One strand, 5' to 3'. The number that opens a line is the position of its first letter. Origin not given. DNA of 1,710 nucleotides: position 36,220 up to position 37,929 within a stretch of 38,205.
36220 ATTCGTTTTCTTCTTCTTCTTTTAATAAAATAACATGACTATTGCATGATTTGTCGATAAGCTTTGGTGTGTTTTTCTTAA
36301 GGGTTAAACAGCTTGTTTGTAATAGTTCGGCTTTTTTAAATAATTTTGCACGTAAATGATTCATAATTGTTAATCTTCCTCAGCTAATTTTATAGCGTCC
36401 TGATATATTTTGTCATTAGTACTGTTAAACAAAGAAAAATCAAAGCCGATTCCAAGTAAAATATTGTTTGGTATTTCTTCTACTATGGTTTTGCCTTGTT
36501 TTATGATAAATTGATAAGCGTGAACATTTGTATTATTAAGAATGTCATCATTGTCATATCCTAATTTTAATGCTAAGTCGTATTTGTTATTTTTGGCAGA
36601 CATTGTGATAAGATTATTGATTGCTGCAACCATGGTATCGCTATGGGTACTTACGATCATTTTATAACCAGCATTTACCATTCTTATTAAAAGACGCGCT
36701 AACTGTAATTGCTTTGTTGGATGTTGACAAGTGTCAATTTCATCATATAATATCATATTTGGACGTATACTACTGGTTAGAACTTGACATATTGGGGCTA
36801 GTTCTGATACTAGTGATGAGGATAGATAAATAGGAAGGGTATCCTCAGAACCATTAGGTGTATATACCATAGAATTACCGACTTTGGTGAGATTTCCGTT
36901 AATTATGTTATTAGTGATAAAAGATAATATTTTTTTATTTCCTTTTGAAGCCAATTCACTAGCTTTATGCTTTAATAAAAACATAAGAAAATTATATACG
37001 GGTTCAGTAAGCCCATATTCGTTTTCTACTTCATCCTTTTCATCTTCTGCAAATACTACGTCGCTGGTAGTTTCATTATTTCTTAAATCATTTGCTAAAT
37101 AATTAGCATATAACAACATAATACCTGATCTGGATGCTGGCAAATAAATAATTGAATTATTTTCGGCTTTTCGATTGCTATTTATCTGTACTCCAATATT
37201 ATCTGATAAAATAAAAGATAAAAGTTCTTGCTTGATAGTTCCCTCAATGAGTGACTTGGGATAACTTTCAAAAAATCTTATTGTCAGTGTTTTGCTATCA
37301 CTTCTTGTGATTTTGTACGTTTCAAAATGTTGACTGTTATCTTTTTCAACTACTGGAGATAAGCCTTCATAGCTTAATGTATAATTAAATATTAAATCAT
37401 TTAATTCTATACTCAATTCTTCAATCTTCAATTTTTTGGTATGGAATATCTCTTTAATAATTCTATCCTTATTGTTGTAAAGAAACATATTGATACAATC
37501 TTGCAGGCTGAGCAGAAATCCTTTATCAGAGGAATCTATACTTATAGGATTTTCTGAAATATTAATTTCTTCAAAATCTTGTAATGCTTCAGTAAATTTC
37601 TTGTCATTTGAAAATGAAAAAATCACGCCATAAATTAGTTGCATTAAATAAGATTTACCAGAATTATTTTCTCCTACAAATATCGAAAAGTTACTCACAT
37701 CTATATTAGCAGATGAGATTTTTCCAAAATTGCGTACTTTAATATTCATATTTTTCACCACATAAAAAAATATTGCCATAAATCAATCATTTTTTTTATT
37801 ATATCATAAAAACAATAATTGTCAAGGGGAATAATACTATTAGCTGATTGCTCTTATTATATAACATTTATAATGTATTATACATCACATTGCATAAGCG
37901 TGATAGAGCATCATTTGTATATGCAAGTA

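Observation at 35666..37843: AT-rich two-gene cassette (ABC/AAA_21-like ATPase plus 232-aa PD-(D/E)xK-like protein) between the endolysin and attR: candidate uncharacterised anti-phage defence system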

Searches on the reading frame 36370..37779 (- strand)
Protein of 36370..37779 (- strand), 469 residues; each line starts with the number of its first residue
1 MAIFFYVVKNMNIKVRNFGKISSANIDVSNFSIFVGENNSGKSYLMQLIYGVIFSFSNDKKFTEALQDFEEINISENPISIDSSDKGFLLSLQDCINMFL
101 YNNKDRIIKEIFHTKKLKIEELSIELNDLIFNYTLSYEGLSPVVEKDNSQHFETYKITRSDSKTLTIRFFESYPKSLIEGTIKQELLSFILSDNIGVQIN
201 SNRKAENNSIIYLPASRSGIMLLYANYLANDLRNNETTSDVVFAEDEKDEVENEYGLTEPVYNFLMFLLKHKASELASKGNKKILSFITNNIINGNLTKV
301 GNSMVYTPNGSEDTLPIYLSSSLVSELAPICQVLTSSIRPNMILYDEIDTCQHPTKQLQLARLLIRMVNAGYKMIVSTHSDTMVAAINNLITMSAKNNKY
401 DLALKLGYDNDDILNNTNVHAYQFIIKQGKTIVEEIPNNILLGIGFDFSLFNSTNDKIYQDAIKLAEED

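Call 4: search_protein_families(library=pfam, proteins=[window:36370-37779:-], max_evalue=1)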
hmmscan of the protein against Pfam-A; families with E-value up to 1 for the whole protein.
window:36370-37779:- (469 aa): 7 families
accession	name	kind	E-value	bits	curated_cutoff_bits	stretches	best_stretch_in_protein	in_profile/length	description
PF13175.12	AAA_15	-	6.4e-22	79.1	32.1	1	12-384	5-374/374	AAA ATPase domain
PF13304.12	AAA_21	-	5.8e-05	23.7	27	1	32-384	2-303/304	AAA domain, putative AbiEii toxin, Type IV TA system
PF13476.12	AAA_23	-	0.00063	20.9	27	1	13-253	2-161/201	AAA domain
PF02463.25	SMC_N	-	0.0035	17.2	40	1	13-49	5-44/220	RecF/RecN/SMC N terminal domain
PF13514.12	AAA_27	-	0.0083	16.2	22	1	13-61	6-58/206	AAA domain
PF13555.12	AAA_29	-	0.16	12.2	27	1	13-46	4-39/61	P-loop containing region of AAA domain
PF22381.2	Staph_reg_Sar_Rot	-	0.84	10.2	27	0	250-284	5-39/85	Transcriptional regulator SarA/Rot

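Call 5: search_protein_families(library=padloc, proteins=[window:36370-37779:-], max_evalue=1)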
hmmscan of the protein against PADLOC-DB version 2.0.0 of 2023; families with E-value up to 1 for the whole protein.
window:36370-37779:- (469 aa): 53 families (the best 25 are shown)
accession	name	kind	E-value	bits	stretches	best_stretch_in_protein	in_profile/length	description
PDLC04033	PD-T4-4_A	-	4.8e-39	132.8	1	11-454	1-443/460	-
PDLC04664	PDC-M47A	-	2.9e-26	90.4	1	11-423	1-406/461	-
PDLC04032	PD-T4-4_A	-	3.8e-25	86.8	1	11-440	1-443/474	-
PDLC02979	AriA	-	2.4e-24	84.8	1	12-384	5-373/373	-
PDLC03878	NsnB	-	8.6e-17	59.9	1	12-406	4-302/345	-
PDLC04710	PDC-M56A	-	1.1e-14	52.3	2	12-50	3-41/382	-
PDLC02358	Old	-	3.3e-13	47.3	2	12-61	6-55/578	Old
PDLC04213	HEC-02A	-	7.3e-10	36.9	1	12-388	5-280/337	-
PDLC02980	AriA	-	9.6e-10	36.9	1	31-384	1-303/304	-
PDLC04214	HEC-02A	-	1.2e-09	35.9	2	12-64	4-57/338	-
PDLC00075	GajA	-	1.3e-09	35.1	2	11-71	4-64/536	AAA ATPase domain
PDLC04135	mad3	-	5.3e-09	34.1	2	339-396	283-340/374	mads_3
PDLC00271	PtuA1|PtuA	-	1.8e-08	32.4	2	12-87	5-77/421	AAA ATPase domain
PDLC04175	HEC-01A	-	8.3e-08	29.7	2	332-399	261-329/363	-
PDLC04177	HEC-01A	-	4.9e-07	27.1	2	332-389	289-345/393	-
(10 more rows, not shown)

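Call 6: search_protein_families(library=ncbifam, proteins=[window:36370-37779:-], max_evalue=1)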
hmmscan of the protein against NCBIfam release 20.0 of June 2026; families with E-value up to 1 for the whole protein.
window:36370-37779:- (469 aa): 17 families
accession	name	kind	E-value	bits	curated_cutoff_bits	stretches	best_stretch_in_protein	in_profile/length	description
TIGR01166.1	cbiO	subfamily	0.00047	19.7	211.8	1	337-380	143-186/190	cobalt ABC transporter, ATP-binding protein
TIGR02673.1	FtsE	equivalog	0.00048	19.9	264.85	1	339-389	155-205/214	cell division ATP-binding protein FtsE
NF040905.2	GguA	equivalog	0.0011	17.5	810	1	24-106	20-107/500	multiple monosaccharide ABC transporter ATP-binding protein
TIGR03420.1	DnaA_homol_Hda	equivalog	0.0014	18.2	194.8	1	317-383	70-135/226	DnaA regulatory inactivator Hda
NF047739.1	antiphage_MADS3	equivalog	0.0025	17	420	1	12-49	4-41/427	methylation-associated defense system AAA family ATPase MAD3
TIGR00611.2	recf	equivalog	0.0026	17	172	1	12-52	3-44/339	DNA replication/repair protein RecF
NF040873.1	AztA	equivalog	0.0027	17.3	220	1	24-53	13-42/191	zinc ABC transporter ATP-binding protein AztA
TIGR04520.1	ECF_ATPase_1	equivalog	0.0066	15.9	315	1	23-56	22-55/269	energy-coupling factor transporter ATPase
TIGR04521.1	ECF_ATPase_2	equivalog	0.0086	15.2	330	1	23-54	25-56/279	energy-coupling factor transporter ATPase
TIGR01978.1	sufC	equivalog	0.015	14.8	212.8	1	8-98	3-89/243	Fe-S cluster assembly ATPase SufC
NF002981.0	PRK03695.1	equivalog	0.015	14.7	281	0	21-54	18-51/253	vitamin B12 ABC transporter ATP-binding protein BtuD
TIGR03740.1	galliderm_ABC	subfamily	0.017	14.8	309.75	0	9-59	4-56/223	lantibiotic protection ABC transporter ATP-binding subunit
NF010068.0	PRK13548.1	equivalog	0.032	13.3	261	0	26-59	28-61/261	heme ABC transporter ATP-binding protein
NF007027.0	PRK09493.1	equivalog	0.033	13.5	379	1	337-383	152-198/240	glutamine ABC transporter ATP-binding protein GlnQ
TIGR03411.1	urea_trans_UrtD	equivalog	0.065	12.9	304.1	1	8-117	5-117/242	urea ABC transporter ATP-binding protein UrtD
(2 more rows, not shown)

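Call 7: search_protein_families(library=phrogs, proteins=[window:36370-37779:-], max_evalue=1)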
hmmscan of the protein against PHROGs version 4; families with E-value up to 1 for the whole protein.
window:36370-37779:- (469 aa): 5 families
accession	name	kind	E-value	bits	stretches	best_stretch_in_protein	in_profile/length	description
phrog_13167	-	unknown function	1.5e-15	58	2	211-464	203-467/477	-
phrog_14430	-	unknown function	4.4e-15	56.8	2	10-208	2-181/444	-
phrog_21420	-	unknown function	2.2e-10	40.6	2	12-63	4-55/654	-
phrog_9802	-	unknown function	4.1e-08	33.7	2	13-121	8-133/438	-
phrog_4747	-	unknown function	2.9e-07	30.9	2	12-47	5-40/610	-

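Call 26: find_homologous_proteins(query=window:36370-37749:-, max_evalue=0.00001)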
Query window:36370-37749:- (459 aa): 307 proteins with E <= 0.00001 among 8000 candidates; the best 120 are listed.
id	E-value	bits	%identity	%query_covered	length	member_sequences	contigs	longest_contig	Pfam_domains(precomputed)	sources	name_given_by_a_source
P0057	2.1e-292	987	100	100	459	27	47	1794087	PF13175.13,PF13304.13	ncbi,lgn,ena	ncbi:MAG: AAA family ATPase [Oscillospiraceae bacterium]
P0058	6.3e-185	633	68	100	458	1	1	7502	PF13175.13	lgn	-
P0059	5.8e-176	604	64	100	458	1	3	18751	PF13175.13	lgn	-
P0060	1.4e-175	603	63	100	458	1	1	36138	PF13175.13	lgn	-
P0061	5.0e-173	594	64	100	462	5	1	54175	PF13175.13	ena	-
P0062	1.3e-152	527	57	100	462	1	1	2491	PF13175.13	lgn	-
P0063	1.2e-148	514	57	100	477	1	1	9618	PF13175.13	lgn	-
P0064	2.6e-146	506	56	100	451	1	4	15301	PF13175.13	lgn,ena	-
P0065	3.9e-141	489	55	100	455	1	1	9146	PF13175.13,PF13304.13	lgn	-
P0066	1.0e-140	488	55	100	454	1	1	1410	PF13175.13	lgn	-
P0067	1.6e-139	484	54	100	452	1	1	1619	PF13175.13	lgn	-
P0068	2.0e-139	484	56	100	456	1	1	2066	PF13175.13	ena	-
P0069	1.8e-138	480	55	100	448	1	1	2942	PF13175.13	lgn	-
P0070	8.1e-138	478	54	100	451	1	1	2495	PF13175.13,PF13304.13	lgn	-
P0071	2.3e-137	477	55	100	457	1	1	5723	PF13175.13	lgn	-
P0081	2.2e-134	467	54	100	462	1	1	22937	PF13175.13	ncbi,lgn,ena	-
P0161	4.8e-87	311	40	100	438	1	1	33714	PF13175.13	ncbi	-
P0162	2.5e-86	309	40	100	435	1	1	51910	PF13175.13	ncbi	-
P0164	8.7e-86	307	40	100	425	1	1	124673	PF13175.13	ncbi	-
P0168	5.5e-83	298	39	100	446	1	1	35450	PF13175.13,PF13304.13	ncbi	-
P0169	6.0e-82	294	39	99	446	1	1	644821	PF13175.13,PF13304.13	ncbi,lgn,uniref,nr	ncbi:AAA family ATPase [Fibrobacter sp. UWB12]|uniref:AAA family ATPase n=1 Tax=Fibrobacter sp. UWB1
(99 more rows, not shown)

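Call 28: find_encoding_contigs(protein=P0169, flank=5000, max_places=2)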
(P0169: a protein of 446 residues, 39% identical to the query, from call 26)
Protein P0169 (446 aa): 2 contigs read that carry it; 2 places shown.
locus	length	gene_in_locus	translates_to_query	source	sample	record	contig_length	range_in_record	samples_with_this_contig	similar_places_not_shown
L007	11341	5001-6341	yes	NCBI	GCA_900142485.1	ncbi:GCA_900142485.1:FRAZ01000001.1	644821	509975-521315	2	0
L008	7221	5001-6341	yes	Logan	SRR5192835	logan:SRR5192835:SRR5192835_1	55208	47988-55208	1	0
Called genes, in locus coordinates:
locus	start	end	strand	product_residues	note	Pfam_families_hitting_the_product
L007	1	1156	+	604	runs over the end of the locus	PF00483:NTP_transferase, PF12804:NTP_transf_3, PF00155:Aminotran_1_2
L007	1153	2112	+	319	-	PF02423:OCD_Mu_crystall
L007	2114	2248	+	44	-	PF02317:Octopine_DH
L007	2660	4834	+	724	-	-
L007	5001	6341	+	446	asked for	PF13175:AAA_15, PF13304:AAA_21 (weak)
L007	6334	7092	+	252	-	-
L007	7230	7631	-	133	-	-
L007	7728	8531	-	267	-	PF12784:PDDEXK_2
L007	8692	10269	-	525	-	-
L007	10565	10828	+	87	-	PF01817:CM_2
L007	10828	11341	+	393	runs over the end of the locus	PF02153:PDH_N, PF20463:PDH_C, PF01842:ACT (weak)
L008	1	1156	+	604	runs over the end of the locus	PF00483:NTP_transferase, PF12804:NTP_transf_3, PF00155:Aminotran_1_2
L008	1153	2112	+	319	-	PF02423:OCD_Mu_crystall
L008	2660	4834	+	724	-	-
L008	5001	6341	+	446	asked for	PF13175:AAA_15, PF13304:AAA_21 (weak)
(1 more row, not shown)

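Call 29: find_encoding_contigs(protein=P0164, flank=5000, max_places=2)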
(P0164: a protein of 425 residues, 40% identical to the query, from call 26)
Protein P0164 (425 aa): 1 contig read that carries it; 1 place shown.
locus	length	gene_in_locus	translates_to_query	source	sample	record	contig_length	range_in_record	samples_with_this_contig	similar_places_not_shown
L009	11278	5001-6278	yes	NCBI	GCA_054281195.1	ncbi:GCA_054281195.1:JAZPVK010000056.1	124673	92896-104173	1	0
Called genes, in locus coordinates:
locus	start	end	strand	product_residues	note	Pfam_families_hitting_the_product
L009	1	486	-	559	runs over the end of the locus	PF01943:Polysacc_synt, PF03023:MurJ, PF01554:MatE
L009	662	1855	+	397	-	PF00155:Aminotran_1_2, PF12897:Asp_aminotransf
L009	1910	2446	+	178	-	-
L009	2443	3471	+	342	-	PF00579:tRNA-synt_1b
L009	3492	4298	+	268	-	PF01503:PRA-PH (faint), PF03819:MazG, PF12643:MazG-like (faint), PF03819:MazG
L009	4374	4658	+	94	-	PF00216:Bac_DNA_binding, PF18175:HU-CCDC81_bac_2 (weak)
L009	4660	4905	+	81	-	PF01479:S4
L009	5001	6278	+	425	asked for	PF13175:AAA_15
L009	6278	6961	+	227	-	-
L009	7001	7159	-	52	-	-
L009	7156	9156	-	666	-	PF01926:MMR_HSR1, PF02421:FeoB_N, PF07670:Gate, PF07664:FeoB_C, PF07670:Gate (weak)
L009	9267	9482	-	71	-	PF04023:FeoA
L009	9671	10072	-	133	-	PF01325:Fe_dep_repress, PF09339:HTH_IclR (faint)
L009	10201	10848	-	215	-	PF13490:zf-HC2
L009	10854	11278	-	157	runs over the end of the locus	PF04542:Sigma70_r2, PF08281:Sigma70_r4_2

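Call 34: search_protein_families(library=padloc, proteins=[L007:6334-7092:+, L009:6278-6961:+], max_evalue=10)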
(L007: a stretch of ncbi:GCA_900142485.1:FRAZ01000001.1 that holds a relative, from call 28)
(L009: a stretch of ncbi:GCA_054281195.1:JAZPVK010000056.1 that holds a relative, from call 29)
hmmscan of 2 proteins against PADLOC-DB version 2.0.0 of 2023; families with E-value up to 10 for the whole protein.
L007:6334-7092:+ (252 aa): 0 families

L009:6278-6961:+ (227 aa): 1 family
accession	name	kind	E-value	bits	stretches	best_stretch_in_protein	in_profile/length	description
PDLC00999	Cas8e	-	0.03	11.4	1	66-198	333-466/504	CRISPR type I-E/ECOLI-associated protein CasA/Cse1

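Call 37: list_cluster_members(proteins=[P0169, P0057, L007:6334-7089:+, P0037, P0081, P0161, P0162, P0168])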
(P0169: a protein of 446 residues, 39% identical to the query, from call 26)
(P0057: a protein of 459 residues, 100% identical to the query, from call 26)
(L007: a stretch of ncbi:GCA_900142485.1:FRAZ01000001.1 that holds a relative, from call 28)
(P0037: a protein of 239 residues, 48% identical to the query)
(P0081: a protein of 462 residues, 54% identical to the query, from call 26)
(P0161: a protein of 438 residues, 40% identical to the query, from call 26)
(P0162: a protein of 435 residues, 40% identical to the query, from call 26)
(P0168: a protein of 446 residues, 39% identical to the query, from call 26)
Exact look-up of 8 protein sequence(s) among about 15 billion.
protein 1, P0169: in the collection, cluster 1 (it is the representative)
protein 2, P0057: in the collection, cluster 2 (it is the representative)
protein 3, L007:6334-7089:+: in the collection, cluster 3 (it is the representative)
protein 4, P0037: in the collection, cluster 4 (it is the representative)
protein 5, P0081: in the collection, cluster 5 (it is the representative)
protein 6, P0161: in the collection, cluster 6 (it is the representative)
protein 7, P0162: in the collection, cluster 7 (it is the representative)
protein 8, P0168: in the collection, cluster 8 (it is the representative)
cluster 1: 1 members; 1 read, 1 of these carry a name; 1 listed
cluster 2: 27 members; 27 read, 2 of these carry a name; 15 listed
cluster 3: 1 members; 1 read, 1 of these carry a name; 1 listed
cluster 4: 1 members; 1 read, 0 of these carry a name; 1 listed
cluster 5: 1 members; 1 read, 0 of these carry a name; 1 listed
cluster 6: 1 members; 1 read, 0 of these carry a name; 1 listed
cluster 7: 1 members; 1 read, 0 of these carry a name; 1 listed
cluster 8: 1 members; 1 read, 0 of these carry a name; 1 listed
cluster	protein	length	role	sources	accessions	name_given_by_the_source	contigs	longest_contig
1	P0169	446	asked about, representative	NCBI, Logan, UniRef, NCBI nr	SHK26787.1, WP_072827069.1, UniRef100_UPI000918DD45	AAA family ATPase [Fibrobacter sp. UWB12] | AAA family ATPase n=1 Tax=Fibrobacter sp. UWB12 TaxID=1896203 RepID=UPI000918DD45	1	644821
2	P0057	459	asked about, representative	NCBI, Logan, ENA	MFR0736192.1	MAG: AAA family ATPase [Oscillospiraceae bacterium]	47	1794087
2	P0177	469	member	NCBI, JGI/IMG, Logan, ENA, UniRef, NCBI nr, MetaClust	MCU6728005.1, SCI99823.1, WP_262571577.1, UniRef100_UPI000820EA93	Uncharacterized conserved protein [uncultured Ruminococcus sp.] | ABC-type Mn2+/Zn2+ transport system ATPase subunit | ATP-binding protein n=1 Tax=Huintestinicola butyrica TaxID=2981728 RepID=UPI000820EA93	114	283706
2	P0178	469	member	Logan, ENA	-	-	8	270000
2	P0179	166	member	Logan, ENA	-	-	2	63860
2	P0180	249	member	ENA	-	-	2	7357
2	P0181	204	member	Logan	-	-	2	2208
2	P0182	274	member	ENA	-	-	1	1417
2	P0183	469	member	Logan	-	-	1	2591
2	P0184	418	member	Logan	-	-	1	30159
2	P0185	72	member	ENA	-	-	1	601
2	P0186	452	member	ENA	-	-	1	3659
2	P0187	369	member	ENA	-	-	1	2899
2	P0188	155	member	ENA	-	-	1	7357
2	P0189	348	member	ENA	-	-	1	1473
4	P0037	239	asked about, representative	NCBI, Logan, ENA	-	-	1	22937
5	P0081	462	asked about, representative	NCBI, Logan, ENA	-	-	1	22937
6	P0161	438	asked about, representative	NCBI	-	-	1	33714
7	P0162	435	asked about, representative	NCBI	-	-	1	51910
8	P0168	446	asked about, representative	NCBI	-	-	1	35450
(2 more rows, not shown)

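Call 49: search_dna_similar(query=window:36370-37749:-, collection=plasmids, mode=protein, max_evalue=0.001, max_rows=25)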
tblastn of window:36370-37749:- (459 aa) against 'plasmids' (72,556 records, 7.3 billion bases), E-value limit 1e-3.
Records with a match: 30; places in all: 30; records where one place covers at least 80% of the query: 6.
Best place of each record, by identity: <60% 30.
By first word of the organism name: Klebsiella 12; Escherichia 9; Enterococcus 6; Bernardetia 1; Annamia 1; Serratia 1.
By predicted mobility (MOB-suite, as given by PLSDB): non-mobilizable 17; conjugative 10; mobilizable 3.
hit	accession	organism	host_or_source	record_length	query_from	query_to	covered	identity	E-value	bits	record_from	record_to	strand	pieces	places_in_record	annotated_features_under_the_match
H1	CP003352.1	Enterococcus faecium Aus0004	Homo sapiens,blood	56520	5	381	82%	21.2%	6e-7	60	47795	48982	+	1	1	hypothetical protein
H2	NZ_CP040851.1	Enterococcus faecium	chicken,young chicken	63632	5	381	82%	21.2%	6e-7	60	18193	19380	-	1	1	AAA family ATPase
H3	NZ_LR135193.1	Enterococcus faecium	-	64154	5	381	82%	21.2%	6e-7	60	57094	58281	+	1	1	AAA family ATPase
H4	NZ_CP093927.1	Enterococcus hirae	swine,water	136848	5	381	82%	21.2%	6e-7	60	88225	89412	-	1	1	AAA family ATPase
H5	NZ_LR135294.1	Enterococcus faecium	-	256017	5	381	82%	21.2%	8e-7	59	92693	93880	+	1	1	AAA family ATPase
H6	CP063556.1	Enterococcus faecium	Homo sapiens,rectal swab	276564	5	381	82%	21.2%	8e-7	59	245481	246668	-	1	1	none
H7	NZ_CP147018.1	Bernardetia sp. Wsw4-3y2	Red alga,Red algae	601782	198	412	47%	27.6%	6e-14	82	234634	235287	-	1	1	AAA family ATPase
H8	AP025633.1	Annamia dubia NIES-4383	-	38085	281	458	39%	30.9%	1e-10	71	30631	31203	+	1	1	hypothetical protein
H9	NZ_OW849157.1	Serratia marcescens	Homo sapiens,Complejo Asistencial ...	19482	280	442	36%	30.8%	1e-9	68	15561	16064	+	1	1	AAA family ATPase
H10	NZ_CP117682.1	Escherichia albertii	whole organism,bird (unidentified ...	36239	299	429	29%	30.1%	6e-7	60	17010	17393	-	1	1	AAA family ATPase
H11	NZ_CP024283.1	Escherichia albertii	-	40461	299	429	29%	30.1%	6e-7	60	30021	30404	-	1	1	AAA family ATPase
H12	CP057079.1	Escherichia coli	culture,Pooled pig faecal samples ...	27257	299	429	29%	29.4%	4e-6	57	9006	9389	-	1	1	AAA family ATPase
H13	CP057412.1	Escherichia coli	culture,Pooled pig faecal samples ...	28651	299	429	29%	29.4%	4e-6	57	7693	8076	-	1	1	AAA family ATPase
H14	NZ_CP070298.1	Escherichia albertii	Shanxi,Poultry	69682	299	429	29%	29.4%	4e-6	57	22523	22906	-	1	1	AAA family ATPase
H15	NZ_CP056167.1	Escherichia marmotae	culture,Freshwater sample from upstream ...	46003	299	429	29%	29.4%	8e-6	56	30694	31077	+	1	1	AAA family ATPase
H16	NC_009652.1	Klebsiella pneumoniae subsp. pneumoniae MGH 78578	-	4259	295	412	26%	32.5%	8e-7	59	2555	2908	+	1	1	AAA family ATPase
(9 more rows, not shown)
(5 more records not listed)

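Call 50: get_annotated_region(hit=H10, flank=2500)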
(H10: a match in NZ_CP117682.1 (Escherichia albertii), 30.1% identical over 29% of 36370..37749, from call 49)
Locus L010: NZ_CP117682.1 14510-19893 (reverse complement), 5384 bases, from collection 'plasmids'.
description: Escherichia albertii strain BIA_4 plasmid pEA4_36, complete sequence
organism: Escherichia albertii (NCBI taxid 208962)
taxonomy: Bacteria; Pseudomonadota; Gammaproteobacteria; Enterobacterales; Enterobacteriaceae; Escherichia; Escherichia albertii
host: -; source: whole organism,bird (unidentified species); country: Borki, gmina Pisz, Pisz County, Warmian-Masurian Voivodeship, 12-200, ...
typing (MOB-suite, as given by PLSDB): conjugative; replicon rep_cluster_991; relaxase MOBP; mating-pair formation MPF_T
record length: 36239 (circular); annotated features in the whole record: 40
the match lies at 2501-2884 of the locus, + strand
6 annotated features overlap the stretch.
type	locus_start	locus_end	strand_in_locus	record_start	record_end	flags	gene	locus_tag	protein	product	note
CDS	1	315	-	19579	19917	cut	-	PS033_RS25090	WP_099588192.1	hypothetical protein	-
CDS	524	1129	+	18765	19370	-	-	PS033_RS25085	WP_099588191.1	hypothetical protein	-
CDS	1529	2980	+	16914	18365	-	-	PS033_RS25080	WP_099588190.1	AAA family ATPase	-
CDS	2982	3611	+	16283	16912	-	-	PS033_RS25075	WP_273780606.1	hypothetical protein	-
CDS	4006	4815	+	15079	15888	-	-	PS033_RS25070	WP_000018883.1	tyrosine-type recombinase/integrase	GO:0015074 - DNA integration [Evidence IEA]; GO:0006310 - DNA recombination [Evidence IEA]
CDS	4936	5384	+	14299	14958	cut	-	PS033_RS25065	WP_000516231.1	division plane positioning ATPase MipZ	-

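Call 51: get_annotated_region(hit=H16, flank=2500)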
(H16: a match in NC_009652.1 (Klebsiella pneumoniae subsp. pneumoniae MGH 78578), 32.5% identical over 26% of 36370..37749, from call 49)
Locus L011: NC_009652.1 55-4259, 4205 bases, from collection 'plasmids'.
description: Klebsiella pneumoniae subsp. pneumoniae MGH 78578 plasmid pKPN6, complete sequence
organism: Klebsiella pneumoniae subsp. pneumoniae MGH 78578 (NCBI taxid 272620)
taxonomy: Bacteria; Pseudomonadota; Gammaproteobacteria; Enterobacterales; Enterobacteriaceae; Klebsiella; Klebsiella pneumoniae; Klebsiella pneumoniae subsp. pneumoniae MGH 78578
host: -; source: -; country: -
typing (MOB-suite, as given by PLSDB): non-mobilizable; replicon ColRNAI_rep_cluster_1987
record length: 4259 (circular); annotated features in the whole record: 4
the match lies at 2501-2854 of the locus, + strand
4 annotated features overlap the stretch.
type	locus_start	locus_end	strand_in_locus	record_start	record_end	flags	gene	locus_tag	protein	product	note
CDS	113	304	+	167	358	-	-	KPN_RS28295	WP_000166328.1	Rop family plasmid primer RNA-binding protein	-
CDS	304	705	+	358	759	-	-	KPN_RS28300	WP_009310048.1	helix-turn-helix domain-containing protein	-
CDS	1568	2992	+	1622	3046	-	-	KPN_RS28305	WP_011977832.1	AAA family ATPase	-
CDS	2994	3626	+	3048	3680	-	-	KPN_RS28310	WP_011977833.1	hypothetical protein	-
